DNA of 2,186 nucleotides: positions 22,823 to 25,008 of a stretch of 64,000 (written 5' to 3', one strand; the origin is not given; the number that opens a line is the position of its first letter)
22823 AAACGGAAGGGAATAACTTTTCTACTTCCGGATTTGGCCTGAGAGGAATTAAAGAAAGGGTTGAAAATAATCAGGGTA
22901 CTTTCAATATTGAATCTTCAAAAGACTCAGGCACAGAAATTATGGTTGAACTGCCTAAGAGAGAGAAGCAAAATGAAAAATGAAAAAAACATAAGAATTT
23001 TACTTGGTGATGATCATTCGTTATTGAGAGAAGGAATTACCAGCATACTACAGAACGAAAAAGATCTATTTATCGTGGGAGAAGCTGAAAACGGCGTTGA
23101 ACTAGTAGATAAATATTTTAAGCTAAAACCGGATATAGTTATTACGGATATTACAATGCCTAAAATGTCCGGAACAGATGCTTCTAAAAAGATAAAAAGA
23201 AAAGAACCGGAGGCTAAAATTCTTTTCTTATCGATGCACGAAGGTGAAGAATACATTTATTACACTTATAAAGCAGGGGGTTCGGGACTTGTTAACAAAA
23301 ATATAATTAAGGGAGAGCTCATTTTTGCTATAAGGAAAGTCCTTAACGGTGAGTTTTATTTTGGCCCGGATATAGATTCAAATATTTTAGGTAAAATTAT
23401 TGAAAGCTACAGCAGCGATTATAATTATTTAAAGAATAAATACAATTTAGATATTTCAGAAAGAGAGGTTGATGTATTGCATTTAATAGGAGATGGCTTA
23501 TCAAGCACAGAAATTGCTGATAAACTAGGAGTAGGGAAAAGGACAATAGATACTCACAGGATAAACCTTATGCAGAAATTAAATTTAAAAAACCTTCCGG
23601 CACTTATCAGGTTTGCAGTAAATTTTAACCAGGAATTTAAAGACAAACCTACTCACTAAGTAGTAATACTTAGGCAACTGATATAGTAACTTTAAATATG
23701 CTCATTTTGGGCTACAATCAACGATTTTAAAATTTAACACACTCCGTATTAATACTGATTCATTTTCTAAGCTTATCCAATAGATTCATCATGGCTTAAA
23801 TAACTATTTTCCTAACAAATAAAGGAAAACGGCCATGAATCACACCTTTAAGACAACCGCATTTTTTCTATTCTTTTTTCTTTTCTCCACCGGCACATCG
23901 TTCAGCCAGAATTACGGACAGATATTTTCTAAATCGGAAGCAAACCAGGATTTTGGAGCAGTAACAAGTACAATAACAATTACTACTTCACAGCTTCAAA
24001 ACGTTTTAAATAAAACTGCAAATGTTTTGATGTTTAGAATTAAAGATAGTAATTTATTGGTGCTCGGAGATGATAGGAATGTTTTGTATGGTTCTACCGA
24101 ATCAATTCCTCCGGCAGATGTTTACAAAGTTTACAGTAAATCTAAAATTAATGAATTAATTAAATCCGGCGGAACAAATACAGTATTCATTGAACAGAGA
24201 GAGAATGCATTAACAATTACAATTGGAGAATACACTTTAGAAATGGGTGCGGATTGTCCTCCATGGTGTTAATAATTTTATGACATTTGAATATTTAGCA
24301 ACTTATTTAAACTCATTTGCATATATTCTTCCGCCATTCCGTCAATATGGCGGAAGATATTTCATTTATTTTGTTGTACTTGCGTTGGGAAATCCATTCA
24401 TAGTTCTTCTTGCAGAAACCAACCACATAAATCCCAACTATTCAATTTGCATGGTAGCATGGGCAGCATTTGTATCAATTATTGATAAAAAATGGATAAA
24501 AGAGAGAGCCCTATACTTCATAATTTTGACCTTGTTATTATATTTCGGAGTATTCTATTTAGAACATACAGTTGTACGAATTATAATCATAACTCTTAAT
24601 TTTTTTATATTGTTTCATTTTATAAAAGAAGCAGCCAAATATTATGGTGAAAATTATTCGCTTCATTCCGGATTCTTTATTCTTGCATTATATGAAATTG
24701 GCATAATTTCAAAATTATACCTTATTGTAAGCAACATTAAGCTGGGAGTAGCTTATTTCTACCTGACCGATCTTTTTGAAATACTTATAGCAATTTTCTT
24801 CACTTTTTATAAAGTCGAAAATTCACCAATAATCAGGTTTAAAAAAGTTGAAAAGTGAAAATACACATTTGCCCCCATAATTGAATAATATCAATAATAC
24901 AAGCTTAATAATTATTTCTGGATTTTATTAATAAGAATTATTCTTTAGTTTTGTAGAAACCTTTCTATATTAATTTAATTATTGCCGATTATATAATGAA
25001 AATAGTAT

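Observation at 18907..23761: Five-member family of a 20-23 bp element with a perfect palindromic core (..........), confined to the signalling block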

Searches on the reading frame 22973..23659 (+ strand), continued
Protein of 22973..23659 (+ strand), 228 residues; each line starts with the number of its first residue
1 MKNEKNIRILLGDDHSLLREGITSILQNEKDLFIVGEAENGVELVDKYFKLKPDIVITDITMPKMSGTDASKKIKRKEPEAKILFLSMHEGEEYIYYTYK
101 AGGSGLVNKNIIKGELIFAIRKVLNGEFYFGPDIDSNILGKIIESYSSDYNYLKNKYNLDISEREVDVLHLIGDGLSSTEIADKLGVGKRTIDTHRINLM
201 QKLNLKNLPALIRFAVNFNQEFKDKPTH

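Call 57: search_solved_structures(query=window:22973-23659:+, max_evalue=1e-10)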
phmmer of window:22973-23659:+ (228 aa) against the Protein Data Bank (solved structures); distinct sequences matched with E-value up to 1e-10: 33.
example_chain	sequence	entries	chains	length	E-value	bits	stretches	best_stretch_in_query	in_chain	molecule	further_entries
5hev_A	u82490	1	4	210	4.5e-31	111.3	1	7-208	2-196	Response regulator protein VraR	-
7ve6_A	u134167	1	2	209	7.1e-28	100.8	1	7-217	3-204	Response regulator protein VraR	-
4gvp_A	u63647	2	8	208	8.9e-28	100.5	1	7-217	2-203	Response regulator protein vraR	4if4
1a04_A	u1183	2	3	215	1.3e-23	86.9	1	3-207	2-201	NITRATE/NITRITE RESPONSE REGULATOR PROTEIN NARL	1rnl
3cz5_A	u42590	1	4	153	6.4e-22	81.4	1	7-146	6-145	Two-component response regulator, LuxR family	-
4ldz_A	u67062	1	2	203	8.1e-21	77.8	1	7-209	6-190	Transcriptional regulatory protein DesR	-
5f64_A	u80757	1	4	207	1.2e-20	77.3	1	9-215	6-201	Positive transcription regulator EvgA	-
8zwn_A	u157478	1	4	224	1.4e-20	77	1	9-215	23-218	DNA-binding transcriptional activator EvgA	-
3c3w_A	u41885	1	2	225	8.5e-18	67.9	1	7-216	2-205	TWO COMPONENT TRANSCRIPTIONAL REGULATORY PROTEIN DEVR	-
4yn8_A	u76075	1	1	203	1.6e-17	67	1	6-213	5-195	Response regulator ChrA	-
4iga_A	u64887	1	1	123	2.6e-17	66.3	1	7-123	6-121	Chemotaxis protein CheY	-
1tmy_A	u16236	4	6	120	3.2e-17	66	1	8-123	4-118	CHEY PROTEIN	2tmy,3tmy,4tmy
1u0s_Y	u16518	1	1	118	4.1e-17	65.6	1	8-123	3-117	Chemotaxis protein cheY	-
3eul_A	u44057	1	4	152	1.3e-16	64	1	5-142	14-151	POSSIBLE NITRATE/NITRITE RESPONSE TRANSCRIPTIONAL REGULATORY PROTEIN NARL (DNA-binding res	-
6er7_A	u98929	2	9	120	2.5e-16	63.1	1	8-125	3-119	120aa long hypothetical chemotaxis protein (CheY)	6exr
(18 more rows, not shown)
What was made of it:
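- Closest known: Autoregulated HisKA_3/NarL-type envelope systems LiaFSR and VraSR. Same: VraR and LiaR are the closest solved homologues of the regulator (E = 4.5e-31, call 57).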

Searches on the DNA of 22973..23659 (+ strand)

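Call 36: search_rna_families(sources=[L016, L020, L024, L026, L014, L012], threshold=gathering)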
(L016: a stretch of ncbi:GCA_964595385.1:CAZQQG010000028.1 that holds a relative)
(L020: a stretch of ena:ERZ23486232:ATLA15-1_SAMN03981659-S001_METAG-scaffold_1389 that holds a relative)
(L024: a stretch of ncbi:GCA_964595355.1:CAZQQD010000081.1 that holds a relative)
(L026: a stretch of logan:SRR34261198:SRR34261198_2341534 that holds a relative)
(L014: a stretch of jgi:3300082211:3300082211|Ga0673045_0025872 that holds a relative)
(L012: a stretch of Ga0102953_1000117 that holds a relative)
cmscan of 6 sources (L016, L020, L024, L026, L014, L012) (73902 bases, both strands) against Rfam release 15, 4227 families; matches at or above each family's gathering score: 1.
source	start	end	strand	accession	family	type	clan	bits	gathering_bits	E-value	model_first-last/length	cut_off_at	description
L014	6228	6300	-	RF00005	tRNA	Gene; tRNA;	CL00001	63.7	29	1.9e-11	1-71/71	no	tRNA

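Call 64: search_rna_families(source=L024, start=9890, end=10120, threshold=evalue, max_evalue=1)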
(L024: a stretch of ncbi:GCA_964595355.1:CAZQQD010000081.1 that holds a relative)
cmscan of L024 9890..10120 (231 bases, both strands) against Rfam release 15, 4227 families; matches with E-value up to 1: 0.
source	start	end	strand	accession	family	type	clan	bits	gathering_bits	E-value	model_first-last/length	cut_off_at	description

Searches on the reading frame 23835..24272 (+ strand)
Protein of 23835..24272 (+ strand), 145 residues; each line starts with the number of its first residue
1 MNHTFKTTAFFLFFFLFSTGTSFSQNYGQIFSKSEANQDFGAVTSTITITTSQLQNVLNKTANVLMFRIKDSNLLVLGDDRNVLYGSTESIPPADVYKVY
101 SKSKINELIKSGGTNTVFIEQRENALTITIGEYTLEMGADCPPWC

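Call 6: search_protein_families(library=pfam, proteins=[window:23835-24272:+], max_evalue=0.01)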
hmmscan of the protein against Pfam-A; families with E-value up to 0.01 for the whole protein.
window:23835-24272:+ (145 aa): 0 families

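Call 11: find_encoding_contigs(protein=window:23835-24272:+, flank=10000, max_places=10)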
Protein window:23835-24272:+ (145 aa): 2 contigs read that carry it; 2 places shown.
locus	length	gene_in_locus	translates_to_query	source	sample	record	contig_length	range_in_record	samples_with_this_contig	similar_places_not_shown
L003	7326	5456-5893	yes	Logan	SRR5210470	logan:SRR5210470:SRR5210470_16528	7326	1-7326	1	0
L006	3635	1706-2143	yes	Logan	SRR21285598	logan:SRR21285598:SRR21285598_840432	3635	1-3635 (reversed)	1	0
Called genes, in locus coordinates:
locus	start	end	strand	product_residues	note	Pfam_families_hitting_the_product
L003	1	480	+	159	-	?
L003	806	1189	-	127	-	PF00072:Response_reg (weak)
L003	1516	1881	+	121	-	-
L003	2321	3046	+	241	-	PF00300:His_Phos_1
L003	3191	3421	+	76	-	-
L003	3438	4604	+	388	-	PF07730:HisKA_3, PF02518:HATPase_c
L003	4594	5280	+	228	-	PF00072:Response_reg, PF00196:GerE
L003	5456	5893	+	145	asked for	-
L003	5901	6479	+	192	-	-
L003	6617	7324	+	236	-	?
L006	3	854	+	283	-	?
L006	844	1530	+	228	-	PF00072:Response_reg, PF00196:GerE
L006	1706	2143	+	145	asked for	-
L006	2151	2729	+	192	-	-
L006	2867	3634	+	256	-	?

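Call 41: search_protein_families(library=ncbifam, proteins=[window:23835-24272:+], max_evalue=0.1)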
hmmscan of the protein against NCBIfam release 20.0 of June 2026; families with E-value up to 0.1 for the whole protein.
window:23835-24272:+ (145 aa): 0 families

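Call 42: find_homologous_proteins(query=window:23835-24272:+, max_evalue=0.001)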
Query window:23835-24272:+ (145 aa): 2 proteins with E <= 0.001 among 186 candidates.
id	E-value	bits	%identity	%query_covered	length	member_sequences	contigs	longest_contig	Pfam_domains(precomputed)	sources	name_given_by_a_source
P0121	3.5e-69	249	100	83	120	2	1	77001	-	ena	-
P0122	1.5e-29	121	44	94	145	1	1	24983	-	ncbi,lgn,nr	ncbi:MAG: hypothetical protein HY963_01530 [Ignavibacteriales bacterium]|nr:hypothetical protein [Ig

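Call 53: find_encoding_contigs(protein=P0122, flank=7000, max_places=3)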
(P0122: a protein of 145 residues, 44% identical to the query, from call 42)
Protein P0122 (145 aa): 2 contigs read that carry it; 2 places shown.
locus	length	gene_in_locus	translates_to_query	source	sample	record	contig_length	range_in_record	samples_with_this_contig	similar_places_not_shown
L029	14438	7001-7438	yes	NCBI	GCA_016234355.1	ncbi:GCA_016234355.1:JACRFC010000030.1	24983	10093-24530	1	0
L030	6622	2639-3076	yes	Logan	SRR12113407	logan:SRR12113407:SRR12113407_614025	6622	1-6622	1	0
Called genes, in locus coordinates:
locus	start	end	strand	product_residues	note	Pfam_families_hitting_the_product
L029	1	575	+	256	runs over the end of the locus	-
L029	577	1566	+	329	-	-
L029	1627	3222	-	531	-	PF01433:Peptidase_M1 (weak), PF05299:Peptidase_M61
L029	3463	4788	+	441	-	PF00675:Peptidase_M16, PF05193:Peptidase_M16_C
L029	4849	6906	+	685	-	PF00675:Peptidase_M16, PF05193:Peptidase_M16_C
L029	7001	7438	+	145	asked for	-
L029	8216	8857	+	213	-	PF13022:HTH_Tnp_1_2 (faint), PF00440:TetR_N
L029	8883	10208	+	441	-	PF02321:OEP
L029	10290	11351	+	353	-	PF25917:BSH_RND (faint), PF25885:HH_EMRA (weak), PF25876:HH_MFP_RND (weak), PF25954:Beta-barrel_RND_2, PF25990:Beta-barrel_YknX, PF25989:YknX_C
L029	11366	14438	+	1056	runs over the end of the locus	PF00873:ACR_tran, PF03176:MMPL (weak)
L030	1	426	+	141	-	?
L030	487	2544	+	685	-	PF00675:Peptidase_M16, PF05193:Peptidase_M16_C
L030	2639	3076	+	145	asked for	-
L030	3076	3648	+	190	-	-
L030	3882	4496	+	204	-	PF13022:HTH_Tnp_1_2 (faint), PF00440:TetR_N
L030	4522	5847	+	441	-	PF02321:OEP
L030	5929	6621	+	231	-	?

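Call 70: search_solved_structures(query=A3, max_evalue=1)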
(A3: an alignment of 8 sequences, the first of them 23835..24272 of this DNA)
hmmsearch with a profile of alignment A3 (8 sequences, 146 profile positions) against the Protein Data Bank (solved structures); distinct sequences matched with E-value up to 1: 2.
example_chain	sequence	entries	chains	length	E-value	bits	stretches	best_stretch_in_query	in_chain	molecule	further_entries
7mq8_NW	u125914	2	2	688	0.02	17.8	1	77-131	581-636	Nucleolar protein 10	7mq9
5coz_A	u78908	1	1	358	0.043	16.8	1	24-100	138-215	Uncharacterized protein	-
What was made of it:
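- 23835..24272 (+): 145-aa secreted protein with an invariant C-terminal C-P-P-x-C; presumed target gene. No family or PDB match (calls 6, 41, 70).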

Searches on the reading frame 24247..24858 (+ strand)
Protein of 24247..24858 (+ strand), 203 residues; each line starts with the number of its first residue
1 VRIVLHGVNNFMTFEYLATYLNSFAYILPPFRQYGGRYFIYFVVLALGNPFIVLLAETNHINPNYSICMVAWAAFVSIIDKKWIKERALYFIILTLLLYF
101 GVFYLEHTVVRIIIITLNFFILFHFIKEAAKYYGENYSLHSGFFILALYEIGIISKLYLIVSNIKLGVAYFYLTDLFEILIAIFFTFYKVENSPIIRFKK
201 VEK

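Call 6: search_protein_families(library=pfam, proteins=[window:24247-24858:+], max_evalue=0.01)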
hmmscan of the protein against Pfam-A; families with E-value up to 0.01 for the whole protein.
window:24247-24858:+ (203 aa): 0 families

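Call 41: search_protein_families(library=ncbifam, proteins=[window:24280-24858:+], max_evalue=0.1)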
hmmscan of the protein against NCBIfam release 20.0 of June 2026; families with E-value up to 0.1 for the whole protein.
window:24280-24858:+ (192 aa): 1 family
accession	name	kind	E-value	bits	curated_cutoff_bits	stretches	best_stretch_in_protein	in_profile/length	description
NF008315.0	PRK11103.1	subfamily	0.1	11.9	365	1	103-154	145-196/283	PTS mannose transporter subunit IID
